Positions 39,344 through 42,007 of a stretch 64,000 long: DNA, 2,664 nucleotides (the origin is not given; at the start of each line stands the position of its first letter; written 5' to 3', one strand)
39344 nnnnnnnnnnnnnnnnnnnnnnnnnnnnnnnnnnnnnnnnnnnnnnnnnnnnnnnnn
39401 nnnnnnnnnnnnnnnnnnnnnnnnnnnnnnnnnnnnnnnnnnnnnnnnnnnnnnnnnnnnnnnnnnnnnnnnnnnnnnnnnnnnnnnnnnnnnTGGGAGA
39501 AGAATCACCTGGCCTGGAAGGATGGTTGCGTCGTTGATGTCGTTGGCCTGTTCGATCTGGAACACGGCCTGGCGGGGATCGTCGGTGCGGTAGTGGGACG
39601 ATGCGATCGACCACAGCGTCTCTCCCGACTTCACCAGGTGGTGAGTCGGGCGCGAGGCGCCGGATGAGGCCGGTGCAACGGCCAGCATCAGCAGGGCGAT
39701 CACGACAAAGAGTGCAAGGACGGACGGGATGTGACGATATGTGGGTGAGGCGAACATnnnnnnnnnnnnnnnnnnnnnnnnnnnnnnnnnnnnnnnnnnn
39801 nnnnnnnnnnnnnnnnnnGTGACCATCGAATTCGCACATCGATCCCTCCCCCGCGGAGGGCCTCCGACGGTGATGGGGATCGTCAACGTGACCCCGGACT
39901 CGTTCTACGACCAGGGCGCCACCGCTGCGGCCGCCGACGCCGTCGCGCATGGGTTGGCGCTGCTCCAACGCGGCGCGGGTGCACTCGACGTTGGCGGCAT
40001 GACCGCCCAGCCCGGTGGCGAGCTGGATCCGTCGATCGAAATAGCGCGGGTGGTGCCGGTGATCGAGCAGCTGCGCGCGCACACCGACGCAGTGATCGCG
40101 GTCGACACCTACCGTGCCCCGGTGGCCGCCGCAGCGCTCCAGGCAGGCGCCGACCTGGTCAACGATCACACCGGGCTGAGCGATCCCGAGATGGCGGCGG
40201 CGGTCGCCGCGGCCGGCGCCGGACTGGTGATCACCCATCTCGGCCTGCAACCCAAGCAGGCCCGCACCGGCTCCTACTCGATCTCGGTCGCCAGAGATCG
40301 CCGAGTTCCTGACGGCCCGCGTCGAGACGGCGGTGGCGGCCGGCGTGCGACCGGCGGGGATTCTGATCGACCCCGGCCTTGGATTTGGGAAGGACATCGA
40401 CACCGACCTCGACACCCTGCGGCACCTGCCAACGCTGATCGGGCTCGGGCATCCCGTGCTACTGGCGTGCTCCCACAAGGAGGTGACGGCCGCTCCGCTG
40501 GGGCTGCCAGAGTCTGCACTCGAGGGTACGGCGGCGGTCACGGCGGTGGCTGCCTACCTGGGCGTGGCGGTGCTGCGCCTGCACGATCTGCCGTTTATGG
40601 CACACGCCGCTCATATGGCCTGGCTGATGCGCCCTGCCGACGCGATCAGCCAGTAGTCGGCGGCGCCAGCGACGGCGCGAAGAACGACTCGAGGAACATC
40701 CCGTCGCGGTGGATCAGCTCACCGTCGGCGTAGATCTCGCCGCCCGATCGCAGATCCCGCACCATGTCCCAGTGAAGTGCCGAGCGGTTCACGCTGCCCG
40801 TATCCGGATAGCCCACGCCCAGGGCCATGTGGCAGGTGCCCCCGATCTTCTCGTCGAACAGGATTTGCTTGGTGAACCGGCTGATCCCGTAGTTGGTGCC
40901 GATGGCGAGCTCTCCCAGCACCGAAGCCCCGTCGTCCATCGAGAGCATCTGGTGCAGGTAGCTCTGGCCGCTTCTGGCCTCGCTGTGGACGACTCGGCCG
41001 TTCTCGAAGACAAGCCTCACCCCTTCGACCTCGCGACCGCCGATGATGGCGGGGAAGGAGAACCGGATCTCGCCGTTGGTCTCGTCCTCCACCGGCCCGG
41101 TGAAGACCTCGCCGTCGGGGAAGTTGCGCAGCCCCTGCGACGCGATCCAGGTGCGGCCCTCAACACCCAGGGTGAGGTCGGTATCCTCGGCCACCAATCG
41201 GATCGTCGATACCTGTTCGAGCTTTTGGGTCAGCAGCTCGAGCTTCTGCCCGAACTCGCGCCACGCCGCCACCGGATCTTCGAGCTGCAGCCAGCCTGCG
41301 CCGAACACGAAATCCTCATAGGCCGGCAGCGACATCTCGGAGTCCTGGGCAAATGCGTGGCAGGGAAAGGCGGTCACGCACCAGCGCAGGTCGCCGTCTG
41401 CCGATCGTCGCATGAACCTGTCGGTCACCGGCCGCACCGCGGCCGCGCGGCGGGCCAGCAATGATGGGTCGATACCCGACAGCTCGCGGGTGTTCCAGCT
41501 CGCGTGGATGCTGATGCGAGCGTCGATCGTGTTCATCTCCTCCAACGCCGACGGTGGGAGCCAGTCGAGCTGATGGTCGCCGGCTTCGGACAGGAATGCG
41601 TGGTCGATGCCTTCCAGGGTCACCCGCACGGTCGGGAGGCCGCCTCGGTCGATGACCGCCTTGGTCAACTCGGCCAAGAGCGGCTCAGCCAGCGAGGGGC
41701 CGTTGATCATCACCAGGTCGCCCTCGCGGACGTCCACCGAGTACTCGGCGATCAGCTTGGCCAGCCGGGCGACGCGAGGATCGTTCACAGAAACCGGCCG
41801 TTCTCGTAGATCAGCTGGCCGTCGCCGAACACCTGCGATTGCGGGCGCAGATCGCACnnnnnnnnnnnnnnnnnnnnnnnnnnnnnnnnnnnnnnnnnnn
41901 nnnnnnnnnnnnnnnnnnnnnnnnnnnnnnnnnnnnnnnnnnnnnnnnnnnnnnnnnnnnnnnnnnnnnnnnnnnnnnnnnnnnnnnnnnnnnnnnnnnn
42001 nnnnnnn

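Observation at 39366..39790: Dual perfect LexA boxes over a leaderless YneA/ChiZ-like LysM gene that is not paired with lexA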

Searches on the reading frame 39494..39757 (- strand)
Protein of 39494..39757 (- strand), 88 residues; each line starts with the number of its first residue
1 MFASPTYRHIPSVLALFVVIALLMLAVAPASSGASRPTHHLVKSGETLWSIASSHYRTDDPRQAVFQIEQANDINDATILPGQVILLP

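Call 4: search_protein_families(library=pfam, proteins=[window:39494-39757:-], max_evalue=0.01)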
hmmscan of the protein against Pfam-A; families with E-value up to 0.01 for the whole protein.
seq(88 aa): 1 family
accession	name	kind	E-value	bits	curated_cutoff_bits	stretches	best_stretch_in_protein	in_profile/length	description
PF01476.26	LysM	-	7.6e-09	35.8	20.9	1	40-88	1-43/43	LysM domain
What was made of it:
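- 39491..39757 (-): 88-aa YneA-like protein: short N-terminus, one TM helix (about residues 5-28, nt 39745-39674) and a C-terminal LysM domain (residues 38-88, nt 39646-39494). Stop codon TGA at 39493-39491. Pfam LysM E=7.6e-9 (call 4).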

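Call 6: find_homologous_proteins(query=window:39494-39757:-, max_evalue=0.001)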
Query seq(88 aa) (88 aa): 7 proteins with E <= 0.001 among 8 candidates.
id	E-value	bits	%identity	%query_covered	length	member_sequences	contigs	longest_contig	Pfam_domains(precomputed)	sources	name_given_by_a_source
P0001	5.5e-47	175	95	100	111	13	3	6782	PF01476.27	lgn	-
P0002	1.1e-43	164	89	100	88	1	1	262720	PF01476.27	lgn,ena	-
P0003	1.6e-38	148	81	100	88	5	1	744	PF01476.27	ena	-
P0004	5.0e-38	146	82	100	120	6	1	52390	PF01476.27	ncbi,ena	-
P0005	4.2e-36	140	75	100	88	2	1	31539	PF01476.27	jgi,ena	jgi:LysM repeat protein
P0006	1.0e-16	79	49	100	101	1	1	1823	PF01476.27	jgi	jgi:hypothetical protein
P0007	3.5e-16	77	50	100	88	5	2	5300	PF01476.27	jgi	jgi:hypothetical protein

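Call 8: find_encoding_contigs(protein=P0002, flank=6000, max_places=4)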
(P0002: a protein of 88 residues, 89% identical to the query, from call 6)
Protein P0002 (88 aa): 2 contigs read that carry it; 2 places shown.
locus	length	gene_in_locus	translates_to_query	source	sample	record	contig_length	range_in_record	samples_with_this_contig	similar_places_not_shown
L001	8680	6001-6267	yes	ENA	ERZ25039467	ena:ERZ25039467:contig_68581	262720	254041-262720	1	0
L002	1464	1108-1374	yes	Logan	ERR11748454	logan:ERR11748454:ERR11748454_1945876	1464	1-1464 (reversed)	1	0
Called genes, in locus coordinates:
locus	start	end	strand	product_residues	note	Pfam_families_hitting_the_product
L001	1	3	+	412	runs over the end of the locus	PF04542:Sigma70_r2, PF20239:DUF6596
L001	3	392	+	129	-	-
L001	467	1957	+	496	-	PF13378:MR_MLE_C, PF17396:DUF1611_N (weak)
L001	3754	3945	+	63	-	PF02073:Peptidase_M29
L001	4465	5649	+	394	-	PF02073:Peptidase_M29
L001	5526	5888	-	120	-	PF00809:Pterin_bind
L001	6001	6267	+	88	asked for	PF01476:LysM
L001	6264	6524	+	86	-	-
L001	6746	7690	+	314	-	PF23023:Anti-Pycsar_Apyc1, PF00753:Lactamase_B, PF12706:Lactamase_B_2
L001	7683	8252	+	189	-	PF01209:Ubie_methyltran, PF13489:Methyltransf_23, PF13847:Methyltransf_31, PF08241:Methyltransf_11, PF08242:Methyltransf_12, PF13649:Methyltransf_25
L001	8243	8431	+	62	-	-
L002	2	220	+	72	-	?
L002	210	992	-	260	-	PF00809:Pterin_bind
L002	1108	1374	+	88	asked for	PF01476:LysM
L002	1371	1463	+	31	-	?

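Call 9: find_encoding_contigs(protein=P0004, flank=6000, max_places=4)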
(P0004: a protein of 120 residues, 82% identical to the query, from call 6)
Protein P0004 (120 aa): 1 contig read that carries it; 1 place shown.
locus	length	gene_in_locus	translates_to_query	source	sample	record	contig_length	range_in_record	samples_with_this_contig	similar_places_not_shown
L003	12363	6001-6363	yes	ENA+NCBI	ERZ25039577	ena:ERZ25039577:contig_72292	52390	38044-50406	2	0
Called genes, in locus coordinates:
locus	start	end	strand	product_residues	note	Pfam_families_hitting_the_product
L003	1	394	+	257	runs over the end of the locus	PF12697:Abhydrolase_6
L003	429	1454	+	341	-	PF02746:MR_MLE_N, PF13378:MR_MLE_C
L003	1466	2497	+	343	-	PF17396:DUF1611_N, PF07755:DUF1611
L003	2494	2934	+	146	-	PF00583:Acetyltransf_1, PF13673:Acetyltransf_10, PF13508:Acetyltransf_7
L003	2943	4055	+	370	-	PF02073:Peptidase_M29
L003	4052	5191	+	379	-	PF02073:Peptidase_M29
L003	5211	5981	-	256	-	PF00809:Pterin_bind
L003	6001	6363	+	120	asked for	PF01476:LysM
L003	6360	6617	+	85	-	-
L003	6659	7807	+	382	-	PF23023:Anti-Pycsar_Apyc1, PF00753:Lactamase_B, PF12706:Lactamase_B_2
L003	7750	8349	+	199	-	PF01209:Ubie_methyltran (weak), PF08241:Methyltransf_11, PF08242:Methyltransf_12 (weak), PF13649:Methyltransf_25, PF13847:Methyltransf_31 (weak)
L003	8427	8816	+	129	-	PF11695:DUF3291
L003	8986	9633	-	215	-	PF03167:UDG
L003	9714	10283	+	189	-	PF00156:Pribosyltran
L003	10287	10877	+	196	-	PF02729:OTCace_N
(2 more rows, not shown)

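Call 17: search_protein_families(library=ncbifam, proteins=[window:39494-39757:-], max_evalue=1)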
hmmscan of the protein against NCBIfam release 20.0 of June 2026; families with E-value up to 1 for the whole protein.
seq(88 aa): 10 families
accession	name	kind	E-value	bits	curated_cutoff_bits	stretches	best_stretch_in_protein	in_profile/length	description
NF010723.1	PRK14125.1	equivalog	1.5e-12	47.3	60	1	13-88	7-85/87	cell division suppressor protein YneA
NF008399.0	PRK11198.1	equivalog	6.2e-06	26.7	134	1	34-88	92-146/149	peptidoglycan-binding protein LysM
NF033598.2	elast_bind_EbpS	equivalog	0.0029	16.6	300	1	35-88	446-498/498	elastin-binding protein EbpS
NF052398.1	Agg_Promo_Fact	equivalog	0.0033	17.6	170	1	16-83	7-69/202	aggregation-promoting factor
NF010495.0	PRK13914.1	equivalog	0.0076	15.3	647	1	28-84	21-68/481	invasion associated endopeptidase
NF012230.0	LWXIA_domain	equivalog_domain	0.016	15.3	33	1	37-58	2-23/74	LWXIA domain-containing protein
NF041208.1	celldiv_DipM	equivalog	0.022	14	740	1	31-88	177-228/419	cell division endopeptidase DipM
TIGR02899.1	spore_safA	subfamily_domain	0.027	14.4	67.85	1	42-88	1-43/44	SafA/ExsA family spore coat assembly protein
TIGR04407.1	LptF_YjgP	equivalog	0.038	12.7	230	1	13-73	105-165/347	LPS export ABC transporter permease LptF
NF047755.1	LIC_10271_M23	exception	0.12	12.1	180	1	18-55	5-42/207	LIC_10271 family cell wall hydrolase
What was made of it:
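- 39491..39757 (-): NCBIfam YneA E=1.5e-12, 47.3 bits, cut-off 60 (call 17).
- Best family hit is YneA over nearly its full length (call 17). The YneA equivalog cut-off is not reached (call 17).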

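Call 18: find_related_loci(query=A2, collection=genome_contigs, flank=8000)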
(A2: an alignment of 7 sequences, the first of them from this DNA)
Query A2 (88 aa) in genome_contigs; peptide patterns used: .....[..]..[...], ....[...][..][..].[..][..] (x = any residue, [..] = any of these).
599 stretches matched a pattern (row limit reached: there are more); 258 encode a relative of the query (tblastn E <= 1e-3); the best 80 are kept; 80 distinct loci.
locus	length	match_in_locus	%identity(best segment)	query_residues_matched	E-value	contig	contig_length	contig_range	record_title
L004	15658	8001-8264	97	1-88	3e-53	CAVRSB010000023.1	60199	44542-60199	MAG: uncultured Actinomycetes bacterium isolate MFD08988.bin.2.30 genome assembly, contig: contig_58908, whole genome sh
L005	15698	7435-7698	94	1-88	5e-52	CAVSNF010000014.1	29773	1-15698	MAG: uncultured Actinomycetes bacterium isolate MFD03975.bin.2.246 genome assembly, contig: contig_166928, whole genome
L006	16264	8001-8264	72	1-88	2e-41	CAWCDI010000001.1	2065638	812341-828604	MAG: uncultured Actinomycetes bacterium isolate MFD09368.bin.2.2 genome assembly, contig: contig_1814, whole genome shot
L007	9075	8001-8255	78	1-85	5e-41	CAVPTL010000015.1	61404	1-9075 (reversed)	MAG: uncultured Actinomycetes bacterium isolate MFD09368.bin.1.228 genome assembly, contig: contig_61475, whole genome s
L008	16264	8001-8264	63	1-88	8e-35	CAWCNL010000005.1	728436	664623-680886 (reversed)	MAG: uncultured Actinomycetes bacterium isolate MFD05502.bin.3.96 genome assembly, contig: contig_5865, whole genome sho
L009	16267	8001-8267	54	1-88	4e-23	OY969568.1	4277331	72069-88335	MAG: uncultured Actinomycetes bacterium isolate MFD05502.bin.2.11 genome assembly, chromosome: 1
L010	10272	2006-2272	54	1-88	1e-22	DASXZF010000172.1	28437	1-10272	MAG TPA_asm: Gaiellales bacterium isolate SMAG_U4844 k141_333716, whole genome shotgun sequence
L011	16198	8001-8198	61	23-88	4e-21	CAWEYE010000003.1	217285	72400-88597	MAG: uncultured Actinomycetes bacterium isolate MFD06085.bin.2.158 genome assembly, contig: contig_19076, whole genome s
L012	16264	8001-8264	50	1-88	7e-21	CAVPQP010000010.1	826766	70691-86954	MAG: uncultured Actinomycetes bacterium isolate MFD10113.bin.2.86 genome assembly, contig: contig_8767, whole genome sho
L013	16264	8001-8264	50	1-88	5e-20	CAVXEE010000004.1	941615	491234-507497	MAG: uncultured Actinomycetes bacterium isolate MFD02134.bin.2.215 genome assembly, contig: contig_38370, whole genome s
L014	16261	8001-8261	55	1-88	7e-20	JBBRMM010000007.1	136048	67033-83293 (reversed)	MAG: Gaiellales bacterium isolate La1_metabat2.045 LA1C_B2.045_k141_84049L_136048_cov_128.9979, whole genome shotgun seq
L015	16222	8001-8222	49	15-88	4e-19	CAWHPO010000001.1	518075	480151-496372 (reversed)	MAG: uncultured Gaiellaceae bacterium isolate MFD08669.bin.2.21 genome assembly, contig: contig_1007, whole genome shotg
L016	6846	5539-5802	51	1-88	9e-19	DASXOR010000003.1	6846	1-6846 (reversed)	MAG TPA_asm: Gaiellales bacterium isolate SMAG_U5387 k141_2376554, whole genome shotgun sequence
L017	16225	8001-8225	45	13-88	2e-18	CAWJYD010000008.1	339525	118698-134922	MAG: uncultured Gaiellaceae bacterium isolate MFD03975.bin.1.151 genome assembly, contig: contig_18341, whole genome sho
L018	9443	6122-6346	43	13-88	3e-17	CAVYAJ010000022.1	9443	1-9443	MAG: uncultured Actinomycetes bacterium isolate MFD08700.bin.2.40 genome assembly, contig: contig_130616, whole genome s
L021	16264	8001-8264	48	1-88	5e-17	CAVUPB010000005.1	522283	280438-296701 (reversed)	MAG: uncultured Actinomycetes bacterium isolate MFD05942.bin.1.384 genome assembly, contig: contig_26526, whole genome s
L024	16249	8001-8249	43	1-88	4e-16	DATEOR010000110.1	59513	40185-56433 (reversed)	MAG TPA_asm: Gaiellaceae bacterium isolate SMAG_U9000 k141_1917439, whole genome shotgun sequence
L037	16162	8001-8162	51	34-88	1e-13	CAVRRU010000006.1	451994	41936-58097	MAG: uncultured Gaiellaceae bacterium isolate MFD04850.bin.1.232 genome assembly, contig: contig_27366, whole genome sho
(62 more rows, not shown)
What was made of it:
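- Tried and rejected: The single genome_contigs scan was already used (call 18).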

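Call 53: search_solved_structures(query=A2, max_evalue=0.01)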
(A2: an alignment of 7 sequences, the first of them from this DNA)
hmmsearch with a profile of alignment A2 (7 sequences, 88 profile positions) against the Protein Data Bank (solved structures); distinct sequences matched with E-value up to 0.01: 4.
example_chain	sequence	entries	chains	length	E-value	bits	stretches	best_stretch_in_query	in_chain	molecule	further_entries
4uz2_A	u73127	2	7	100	2.9e-05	27.3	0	35-88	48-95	CELL WALL-BINDING ENDOPEPTIDASE-RELATED PROTEIN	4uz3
4xcm_A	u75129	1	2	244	0.0011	22.2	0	35-88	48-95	Cell wall-binding endopeptidase-related protein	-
7pvc_A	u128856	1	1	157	0.0018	21.5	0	34-88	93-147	Potassium binding protein Kbp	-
8zex_A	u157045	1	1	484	0.0097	19.2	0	34-88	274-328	HaloKbp1a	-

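Call 59: search_protein_families(library=ncbifam, proteins=[L006:7124-7948:-, L037:8207-8653:+, L009:6856-7905:-, L037:6460-7881:+], max_evalue=0.001)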
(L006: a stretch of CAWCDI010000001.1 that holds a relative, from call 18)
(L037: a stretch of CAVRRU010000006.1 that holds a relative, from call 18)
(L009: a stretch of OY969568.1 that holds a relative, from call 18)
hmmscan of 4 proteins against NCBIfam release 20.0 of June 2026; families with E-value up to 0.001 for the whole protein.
L006:7124-7948:- (274 aa): 6 families
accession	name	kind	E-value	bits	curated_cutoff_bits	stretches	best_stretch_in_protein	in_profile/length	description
TIGR01496.1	DHPS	equivalog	8e-66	222.3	162.6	1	21-269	2-254/258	dihydropteroate synthase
NF033502.0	Sul4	exception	4.4e-43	147.8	600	1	21-270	7-272/277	sulfonamide-resistant dihydropteroate synthase Sul4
NF008625.0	PRK11613.1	equivalog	5.1e-42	143.9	455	1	19-260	15-259/282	dihydropteroate synthase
NF000296.1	Sul3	exception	5.6e-25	88.4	475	1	21-260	4-249/263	sulfonamide-resistant dihydropteroate synthase Sul3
NF000295.1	Sul2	exception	9.8e-23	81.3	575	1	21-259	7-250/271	sulfonamide-resistant dihydropteroate synthase Sul2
NF000294.1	Sul1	exception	2e-22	80.2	600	1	20-245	2-232/278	sulfonamide-resistant dihydropteroate synthase Sul1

L037:8207-8653:+ (148 aa): 2 families
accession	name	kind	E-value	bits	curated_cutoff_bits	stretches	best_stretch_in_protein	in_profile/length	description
TIGR02246.1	TIGR02246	subfamily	0.00018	21.5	33.95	1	18-115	2-102/128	SgcJ/EcaC family oxidoreductase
TIGR02096.1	TIGR02096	subfamily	0.00022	21.6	97.1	1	27-126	5-105/129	ketosteroid isomerase-related protein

L009:6856-7905:- (349 aa): 0 families

L037:6460-7881:+ (473 aa): 0 families
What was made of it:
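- Checked: Neighbours: the divergent gene is a DHPS homologue (calls 4, 59).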

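Call 60: search_protein_families(library=pfam, proteins=[L037:8207-8653:+, L009:6856-7905:-, L037:6460-7881:+, L024:8260-9684:-, L021:5589-8219:-], max_evalue=0.001)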
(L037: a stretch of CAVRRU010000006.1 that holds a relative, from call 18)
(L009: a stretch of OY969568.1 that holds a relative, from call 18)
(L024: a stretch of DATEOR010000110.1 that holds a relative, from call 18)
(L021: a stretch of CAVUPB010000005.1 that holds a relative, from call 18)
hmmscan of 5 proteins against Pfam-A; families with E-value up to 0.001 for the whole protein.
L037:8207-8653:+ (148 aa): 3 families
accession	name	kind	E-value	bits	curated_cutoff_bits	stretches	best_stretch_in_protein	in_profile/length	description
PF07366.18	SnoaL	-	5.2e-15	55.8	28.4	1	34-126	12-103/126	SnoaL-like polyketide cyclase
PF12680.13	SnoaL_2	-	1.2e-12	48.8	27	1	32-126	7-92/102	SnoaL-like domain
PF13577.12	SnoaL_4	-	2.8e-05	24.6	24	1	17-112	4-97/126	SnoaL-like domain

L009:6856-7905:- (349 aa): 0 families

L037:6460-7881:+ (473 aa): 0 families

L024:8260-9684:- (474 aa): 2 families
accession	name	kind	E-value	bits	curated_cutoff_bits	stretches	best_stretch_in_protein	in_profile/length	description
PF13487.12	HD_5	-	3.4e-36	125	27.2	1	285-448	4-170/170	HD domain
PF01966.28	HD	-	3.1e-25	89.2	22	1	296-417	2-116/116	HD domain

L021:5589-8219:- (876 aa): 9 families
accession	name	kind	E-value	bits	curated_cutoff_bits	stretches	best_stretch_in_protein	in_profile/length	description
PF05362.19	Lon_C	-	7.1e-78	261.3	21.1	1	669-869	3-204/205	Lon protease (S16) C-terminal proteolytic domain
PF00004.35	AAA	-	1.1e-24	87.8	21.2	1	450-587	1-126/131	ATPase family associated with various cellular activities (AAA)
PF22667.2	Lon_lid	-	6.1e-20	71.1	27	1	612-663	2-54/57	Lon protease AAA+ ATPase lid domain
PF02190.22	LON_substr_bdg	-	4.8e-19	69.5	28.7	1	108-292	1-197/200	ATP-dependent protease La (LON) substrate-binding domain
PF07728.20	AAA_5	-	1.2e-10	42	22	1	450-583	2-138/139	AAA domain (dynein-related subfamily)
PF07724.20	AAA_2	-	1.7e-06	28.6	27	1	451-579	7-132/166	AAA domain (Cdc48 subfamily)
PF13541.12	ChlI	-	3.6e-06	27.3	27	1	756-837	40-121/121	Subunit ChlI of Mg-chelatase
PF13401.12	AAA_22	-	2.4e-05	25.1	27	1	447-539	5-101/130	AAA domain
PF13191.12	AAA_16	-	7.2e-05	23.8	32.6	1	444-522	21-86/167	AAA ATPase domain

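Call 81: predict_structure(alignment_id=A6)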
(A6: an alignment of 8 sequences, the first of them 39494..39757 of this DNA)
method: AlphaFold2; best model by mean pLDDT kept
length: 88 residues; sequences in the alignment: 8
mean_pLDDT: 78.6   pTM: 0.51
mean pLDDT of the five models: 78.6, 78.5, 78.4, 76.6, 75.9
residues with pLDDT >= 90: 35; 70-90: 30; 50-70: 17; < 50: 6
segments of 3 or more residues with pLDDT < 50: none
pLDDT, mean of each block of 10 residues (from residue 1): 54 76 64 65 91 88 92 90 89
secondary structure, 60 per line:
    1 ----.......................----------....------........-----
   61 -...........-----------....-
elements in order: H5-27 E38-41 H48-55 H62-72 E84-87
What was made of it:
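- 39491..39757 (-): AlphaFold2 helix 5-27 plus LysM fold, pLDDT about 90 in the LysM domain (call 81).
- On LysM domain (Pfam PF01476): AlphaFold2 gives a beta-alpha-alpha-beta fold with pLDDT about 90 (call 81).
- Checked: AlphaFold2 gives a helix at 5-27 and a LysM beta-alpha-alpha-beta fold at 38-87 (call 81).
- TM helix plus LysM model: call 81.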

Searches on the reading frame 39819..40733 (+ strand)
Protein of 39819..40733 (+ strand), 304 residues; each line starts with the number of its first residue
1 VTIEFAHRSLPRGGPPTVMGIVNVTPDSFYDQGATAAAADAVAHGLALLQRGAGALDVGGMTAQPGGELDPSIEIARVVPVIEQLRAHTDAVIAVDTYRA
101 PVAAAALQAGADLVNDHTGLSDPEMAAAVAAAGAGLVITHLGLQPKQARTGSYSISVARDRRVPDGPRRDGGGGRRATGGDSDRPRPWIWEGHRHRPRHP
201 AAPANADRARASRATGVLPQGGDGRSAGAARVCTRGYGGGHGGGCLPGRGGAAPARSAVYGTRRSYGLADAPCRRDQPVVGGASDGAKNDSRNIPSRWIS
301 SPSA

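Call 4: search_protein_families(library=pfam, proteins=[window:39819-40733:+], max_evalue=0.01)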
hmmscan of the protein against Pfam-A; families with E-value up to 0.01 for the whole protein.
window:39819-40733:+ (304 aa): 1 family
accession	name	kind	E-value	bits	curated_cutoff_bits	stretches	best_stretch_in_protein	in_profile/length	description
PF00809.28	Pterin_bind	-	8e-38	130.9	25.5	1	19-150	1-134/244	Pterin binding enzyme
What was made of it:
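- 39819..40656 (+): Divergent neighbour folP (dihydropteroate synthase), split in this window by a 1-nt insertion at 40291. A possible -10 hexamer TAGGAT lies at 39804-39809, so the distal LexA box would fall in its -35 region. Pfam Pterin_bind on both halves (call 4).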

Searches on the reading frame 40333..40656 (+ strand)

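Call 4: search_protein_families(library=pfam, proteins=[window:40333-40656:+], max_evalue=0.01)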
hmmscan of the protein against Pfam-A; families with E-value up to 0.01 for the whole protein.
window:40333-40656:+ (107 aa): 1 family
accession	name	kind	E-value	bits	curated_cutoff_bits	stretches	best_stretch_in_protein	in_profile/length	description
PF00809.28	Pterin_bind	-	1.4e-12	48.2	25.5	1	2-84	159-244/244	Pterin binding enzyme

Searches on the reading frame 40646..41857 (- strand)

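Call 4: search_protein_families(library=pfam, proteins=[window:40646-41857:-], max_evalue=0.01)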
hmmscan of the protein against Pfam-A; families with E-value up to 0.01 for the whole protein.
window:40646-41857:- (403 aa): 1 family
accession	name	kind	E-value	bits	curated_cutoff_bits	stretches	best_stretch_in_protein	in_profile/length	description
PF02073.20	Peptidase_M29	-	3.8e-83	280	27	1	27-387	3-405/406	Thermophilic metalloprotease (M29)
